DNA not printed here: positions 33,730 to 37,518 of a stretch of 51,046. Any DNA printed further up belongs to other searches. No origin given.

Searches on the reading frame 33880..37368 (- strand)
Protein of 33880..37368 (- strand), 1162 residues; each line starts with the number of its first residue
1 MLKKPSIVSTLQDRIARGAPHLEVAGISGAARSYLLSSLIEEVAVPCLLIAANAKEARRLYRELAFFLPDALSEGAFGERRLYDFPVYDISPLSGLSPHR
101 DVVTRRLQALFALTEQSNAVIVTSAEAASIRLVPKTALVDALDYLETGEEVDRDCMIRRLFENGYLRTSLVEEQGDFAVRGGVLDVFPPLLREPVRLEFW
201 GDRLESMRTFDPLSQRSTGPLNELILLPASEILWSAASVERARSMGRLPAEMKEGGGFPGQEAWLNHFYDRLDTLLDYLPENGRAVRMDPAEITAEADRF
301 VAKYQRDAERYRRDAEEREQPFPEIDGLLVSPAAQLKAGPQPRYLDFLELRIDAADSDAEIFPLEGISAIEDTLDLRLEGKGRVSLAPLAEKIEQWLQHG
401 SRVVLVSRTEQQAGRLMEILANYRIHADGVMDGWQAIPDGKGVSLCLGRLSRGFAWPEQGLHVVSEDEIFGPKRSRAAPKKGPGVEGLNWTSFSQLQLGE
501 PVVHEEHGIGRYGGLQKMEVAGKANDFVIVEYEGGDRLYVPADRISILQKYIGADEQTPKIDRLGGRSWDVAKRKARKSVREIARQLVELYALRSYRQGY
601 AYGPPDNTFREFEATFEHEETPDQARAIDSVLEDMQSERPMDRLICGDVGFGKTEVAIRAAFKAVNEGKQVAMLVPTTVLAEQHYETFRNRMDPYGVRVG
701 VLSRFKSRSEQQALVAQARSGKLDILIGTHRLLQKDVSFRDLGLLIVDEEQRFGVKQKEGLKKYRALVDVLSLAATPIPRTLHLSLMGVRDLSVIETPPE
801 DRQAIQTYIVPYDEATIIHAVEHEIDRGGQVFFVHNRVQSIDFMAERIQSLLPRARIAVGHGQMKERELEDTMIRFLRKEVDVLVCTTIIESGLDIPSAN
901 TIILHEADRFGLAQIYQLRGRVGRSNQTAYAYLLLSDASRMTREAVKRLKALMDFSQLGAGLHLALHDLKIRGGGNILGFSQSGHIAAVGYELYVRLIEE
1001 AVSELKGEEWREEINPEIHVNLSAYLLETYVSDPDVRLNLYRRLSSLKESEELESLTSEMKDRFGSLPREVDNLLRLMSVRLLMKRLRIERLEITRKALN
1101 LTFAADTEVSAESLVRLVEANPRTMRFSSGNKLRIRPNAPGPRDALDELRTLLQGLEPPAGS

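Call 35: search_protein_families(library=pfam, proteins=[window:33880-37368:-], max_evalue=0.00001)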
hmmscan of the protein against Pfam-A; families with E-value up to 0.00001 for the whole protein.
window:33880-37368:- (1162 aa): 7 families
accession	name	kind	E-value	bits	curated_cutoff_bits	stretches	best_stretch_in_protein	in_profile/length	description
PF00270.35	DEAD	-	1.2e-27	97.1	26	1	621-781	1-163/167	DEAD/DEAH box helicase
PF03461.20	TRCF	-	6.2e-25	87.8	25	1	1021-1112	2-93/95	TRCF domain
PF17757.6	UvrB_inter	-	6.9e-24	84.2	22.9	1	145-231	3-90/91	UvrB interaction domain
PF00271.37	Helicase_C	-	4.2e-22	78.9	23.5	1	822-925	7-109/110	Helicase conserved C-terminal domain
PF02559.22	CarD_TRCF_RID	-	3.5e-18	65.9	23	1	496-552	1-57/57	CarD-like/TRCF RID domain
PF04851.21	ResIII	-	4.5e-10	40.1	22.5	1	619-777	3-162/164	Type III restriction enzyme, res subunit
PF13401.12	AAA_22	-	4e-06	27.6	27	0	644-778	9-112/130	AAA domain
